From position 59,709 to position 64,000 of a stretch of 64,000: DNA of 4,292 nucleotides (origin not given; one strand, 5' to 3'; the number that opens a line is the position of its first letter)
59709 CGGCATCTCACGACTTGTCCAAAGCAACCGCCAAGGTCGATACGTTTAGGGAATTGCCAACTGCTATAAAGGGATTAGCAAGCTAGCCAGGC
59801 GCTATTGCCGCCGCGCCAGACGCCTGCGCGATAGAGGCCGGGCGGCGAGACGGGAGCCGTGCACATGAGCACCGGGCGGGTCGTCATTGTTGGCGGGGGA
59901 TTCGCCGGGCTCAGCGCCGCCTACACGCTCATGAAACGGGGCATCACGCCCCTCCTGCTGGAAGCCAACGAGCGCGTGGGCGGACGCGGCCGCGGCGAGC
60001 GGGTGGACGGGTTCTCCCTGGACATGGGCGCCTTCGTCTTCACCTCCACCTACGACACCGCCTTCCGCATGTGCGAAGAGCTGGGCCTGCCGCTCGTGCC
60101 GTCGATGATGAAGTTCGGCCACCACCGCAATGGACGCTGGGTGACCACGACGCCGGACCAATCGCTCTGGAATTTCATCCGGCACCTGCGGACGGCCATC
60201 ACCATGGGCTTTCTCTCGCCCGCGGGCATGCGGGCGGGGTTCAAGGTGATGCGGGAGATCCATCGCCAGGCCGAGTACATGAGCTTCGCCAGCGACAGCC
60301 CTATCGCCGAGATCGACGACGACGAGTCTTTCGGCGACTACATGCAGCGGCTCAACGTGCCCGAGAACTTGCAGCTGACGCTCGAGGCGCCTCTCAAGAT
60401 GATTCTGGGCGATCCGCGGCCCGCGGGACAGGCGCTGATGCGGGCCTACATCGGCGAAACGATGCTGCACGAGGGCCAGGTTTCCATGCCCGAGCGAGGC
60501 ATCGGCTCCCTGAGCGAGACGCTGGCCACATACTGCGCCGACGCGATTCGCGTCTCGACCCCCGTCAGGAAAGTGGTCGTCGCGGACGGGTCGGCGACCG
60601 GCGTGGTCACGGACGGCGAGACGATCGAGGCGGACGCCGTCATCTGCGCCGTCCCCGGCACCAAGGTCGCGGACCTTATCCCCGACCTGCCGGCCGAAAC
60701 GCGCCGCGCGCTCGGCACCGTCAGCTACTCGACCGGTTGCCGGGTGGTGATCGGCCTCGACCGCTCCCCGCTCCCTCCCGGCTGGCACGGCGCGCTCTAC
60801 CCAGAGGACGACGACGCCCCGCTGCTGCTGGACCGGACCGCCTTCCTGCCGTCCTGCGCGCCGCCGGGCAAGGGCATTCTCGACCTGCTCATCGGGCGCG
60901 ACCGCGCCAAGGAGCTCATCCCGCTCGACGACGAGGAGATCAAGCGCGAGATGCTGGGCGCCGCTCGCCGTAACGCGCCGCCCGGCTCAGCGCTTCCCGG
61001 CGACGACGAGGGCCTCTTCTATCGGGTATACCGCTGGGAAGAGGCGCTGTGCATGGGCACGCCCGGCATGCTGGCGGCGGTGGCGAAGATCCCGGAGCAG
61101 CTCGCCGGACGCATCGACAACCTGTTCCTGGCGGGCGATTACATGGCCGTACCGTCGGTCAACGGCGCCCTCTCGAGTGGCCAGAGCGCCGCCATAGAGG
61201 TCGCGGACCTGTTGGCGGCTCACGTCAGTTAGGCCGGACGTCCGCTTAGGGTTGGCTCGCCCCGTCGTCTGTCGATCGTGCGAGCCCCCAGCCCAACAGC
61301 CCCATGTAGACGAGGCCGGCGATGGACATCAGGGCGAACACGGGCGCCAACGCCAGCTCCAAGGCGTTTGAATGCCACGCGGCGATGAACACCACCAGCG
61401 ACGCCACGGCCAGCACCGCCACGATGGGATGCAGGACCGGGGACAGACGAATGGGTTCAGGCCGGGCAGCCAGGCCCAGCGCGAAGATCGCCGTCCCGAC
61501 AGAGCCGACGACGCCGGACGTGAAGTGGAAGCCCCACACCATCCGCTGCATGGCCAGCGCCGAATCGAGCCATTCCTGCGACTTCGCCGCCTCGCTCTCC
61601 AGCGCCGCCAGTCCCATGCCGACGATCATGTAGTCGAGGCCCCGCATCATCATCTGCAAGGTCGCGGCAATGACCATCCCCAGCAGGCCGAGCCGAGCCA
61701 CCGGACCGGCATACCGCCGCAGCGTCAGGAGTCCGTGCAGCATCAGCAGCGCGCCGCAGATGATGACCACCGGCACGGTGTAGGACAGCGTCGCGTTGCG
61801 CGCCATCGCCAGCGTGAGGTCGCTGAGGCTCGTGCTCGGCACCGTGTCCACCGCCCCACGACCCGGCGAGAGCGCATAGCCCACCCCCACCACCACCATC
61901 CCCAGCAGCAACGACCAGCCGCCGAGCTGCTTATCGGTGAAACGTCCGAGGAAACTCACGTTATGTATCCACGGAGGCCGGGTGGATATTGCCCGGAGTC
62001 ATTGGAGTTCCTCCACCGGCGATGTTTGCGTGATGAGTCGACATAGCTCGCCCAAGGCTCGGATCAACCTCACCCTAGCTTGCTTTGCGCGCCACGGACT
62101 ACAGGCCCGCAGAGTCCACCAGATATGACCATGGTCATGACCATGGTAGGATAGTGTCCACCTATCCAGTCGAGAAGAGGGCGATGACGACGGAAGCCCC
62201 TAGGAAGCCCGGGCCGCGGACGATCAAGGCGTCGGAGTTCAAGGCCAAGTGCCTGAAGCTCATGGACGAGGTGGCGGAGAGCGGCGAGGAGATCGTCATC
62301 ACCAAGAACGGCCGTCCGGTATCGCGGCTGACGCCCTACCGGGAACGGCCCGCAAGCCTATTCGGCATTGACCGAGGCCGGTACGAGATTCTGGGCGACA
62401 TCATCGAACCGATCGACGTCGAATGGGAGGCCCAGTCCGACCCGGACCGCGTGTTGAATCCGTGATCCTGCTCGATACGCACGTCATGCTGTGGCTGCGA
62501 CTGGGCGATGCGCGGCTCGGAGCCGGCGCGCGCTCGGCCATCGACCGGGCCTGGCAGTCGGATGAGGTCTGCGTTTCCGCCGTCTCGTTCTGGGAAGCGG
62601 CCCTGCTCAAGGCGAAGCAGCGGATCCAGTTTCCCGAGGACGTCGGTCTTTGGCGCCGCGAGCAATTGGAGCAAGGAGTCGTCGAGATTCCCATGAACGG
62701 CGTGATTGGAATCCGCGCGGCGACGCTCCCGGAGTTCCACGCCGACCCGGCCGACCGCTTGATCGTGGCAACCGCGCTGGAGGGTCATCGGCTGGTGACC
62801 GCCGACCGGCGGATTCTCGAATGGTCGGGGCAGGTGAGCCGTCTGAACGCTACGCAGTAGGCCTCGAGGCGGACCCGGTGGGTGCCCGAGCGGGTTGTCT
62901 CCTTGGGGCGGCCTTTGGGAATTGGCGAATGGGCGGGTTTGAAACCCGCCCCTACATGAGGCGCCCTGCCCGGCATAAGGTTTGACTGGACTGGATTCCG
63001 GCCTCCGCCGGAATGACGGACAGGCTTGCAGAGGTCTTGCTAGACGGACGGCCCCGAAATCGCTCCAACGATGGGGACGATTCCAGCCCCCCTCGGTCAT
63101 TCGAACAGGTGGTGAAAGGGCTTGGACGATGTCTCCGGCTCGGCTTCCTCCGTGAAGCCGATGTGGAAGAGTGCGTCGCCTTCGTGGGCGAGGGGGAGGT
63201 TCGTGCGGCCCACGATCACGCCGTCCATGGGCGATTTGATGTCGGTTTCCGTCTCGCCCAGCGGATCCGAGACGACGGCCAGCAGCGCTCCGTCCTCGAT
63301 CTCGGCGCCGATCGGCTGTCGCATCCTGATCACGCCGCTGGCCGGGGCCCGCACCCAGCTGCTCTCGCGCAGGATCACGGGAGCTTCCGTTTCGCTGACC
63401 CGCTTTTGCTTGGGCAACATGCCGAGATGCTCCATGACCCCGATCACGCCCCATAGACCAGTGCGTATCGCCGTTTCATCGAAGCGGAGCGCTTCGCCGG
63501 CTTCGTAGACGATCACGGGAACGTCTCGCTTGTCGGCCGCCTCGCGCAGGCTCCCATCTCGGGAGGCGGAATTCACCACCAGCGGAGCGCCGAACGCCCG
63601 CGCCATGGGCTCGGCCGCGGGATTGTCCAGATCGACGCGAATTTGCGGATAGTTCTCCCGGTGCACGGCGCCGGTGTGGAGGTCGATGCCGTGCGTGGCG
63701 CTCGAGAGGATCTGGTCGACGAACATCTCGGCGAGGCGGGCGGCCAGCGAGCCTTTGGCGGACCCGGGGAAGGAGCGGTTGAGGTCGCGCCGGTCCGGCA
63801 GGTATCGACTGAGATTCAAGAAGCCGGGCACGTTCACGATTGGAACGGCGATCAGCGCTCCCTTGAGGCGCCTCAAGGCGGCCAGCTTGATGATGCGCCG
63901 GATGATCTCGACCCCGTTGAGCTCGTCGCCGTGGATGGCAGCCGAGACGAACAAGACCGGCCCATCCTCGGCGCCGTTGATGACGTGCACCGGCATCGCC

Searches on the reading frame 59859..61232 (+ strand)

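Call 55: search_protein_families(library=pfam, proteins=[window:59859-61232:+], max_evalue=0.001)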
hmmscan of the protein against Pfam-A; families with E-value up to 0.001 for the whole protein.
window:59859-61232:+ (457 aa): 8 families
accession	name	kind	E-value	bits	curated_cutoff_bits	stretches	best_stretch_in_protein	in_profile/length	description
PF01593.30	Amino_oxidase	-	4.2e-50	171.8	19.8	1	15-448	1-442/443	Flavin containing amine oxidoreductase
PF13450.12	NAD_binding_8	-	1.6e-15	57.6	21.9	1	10-75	1-68/68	NAD(P)-binding Rossmann-like domain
PF01266.30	DAO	-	6.9e-10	39.4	27.9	1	7-42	1-37/353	FAD dependent oxidoreductase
PF07992.20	Pyr_redox_2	-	4.2e-06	26.8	26.1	1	7-39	2-35/291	Pyridine nucleotide-disulphide oxidoreductase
PF00890.30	FAD_binding_2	-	1.7e-05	24.7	20.4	1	8-42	2-36/414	FAD binding domain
PF12831.13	FAD_oxidored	-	7.6e-05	22.6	27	1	8-43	2-37/416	FAD dependent oxidoreductase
PF03486.20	HI0933_like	-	8.8e-05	22.5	50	0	7-41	2-36/244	HI0933-like protein Rossmann domain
PF01494.25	FAD_binding_3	-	0.00023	20.9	22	1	7-48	3-44/349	FAD binding domain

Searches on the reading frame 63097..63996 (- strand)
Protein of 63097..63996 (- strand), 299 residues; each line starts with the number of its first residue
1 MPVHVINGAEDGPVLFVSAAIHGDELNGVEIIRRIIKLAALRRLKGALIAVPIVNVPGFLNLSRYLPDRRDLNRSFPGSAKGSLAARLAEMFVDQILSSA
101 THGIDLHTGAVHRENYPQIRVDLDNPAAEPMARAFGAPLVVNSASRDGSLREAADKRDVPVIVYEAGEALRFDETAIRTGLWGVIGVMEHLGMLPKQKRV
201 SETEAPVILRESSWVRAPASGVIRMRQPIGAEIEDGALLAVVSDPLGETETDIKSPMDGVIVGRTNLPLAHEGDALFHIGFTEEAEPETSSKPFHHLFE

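Call 55: search_protein_families(library=pfam, proteins=[window:63097-63996:-], max_evalue=0.001)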
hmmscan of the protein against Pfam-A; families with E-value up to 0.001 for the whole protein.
window:63097-63996:- (299 aa): 1 family
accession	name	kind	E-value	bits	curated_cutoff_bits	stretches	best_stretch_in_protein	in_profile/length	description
PF24827.1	AstE_AspA_cat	-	7.3e-39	133.7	25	1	12-190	2-191/192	Succinylglutamate desuccinylase/Aspartoacylase catalytic domain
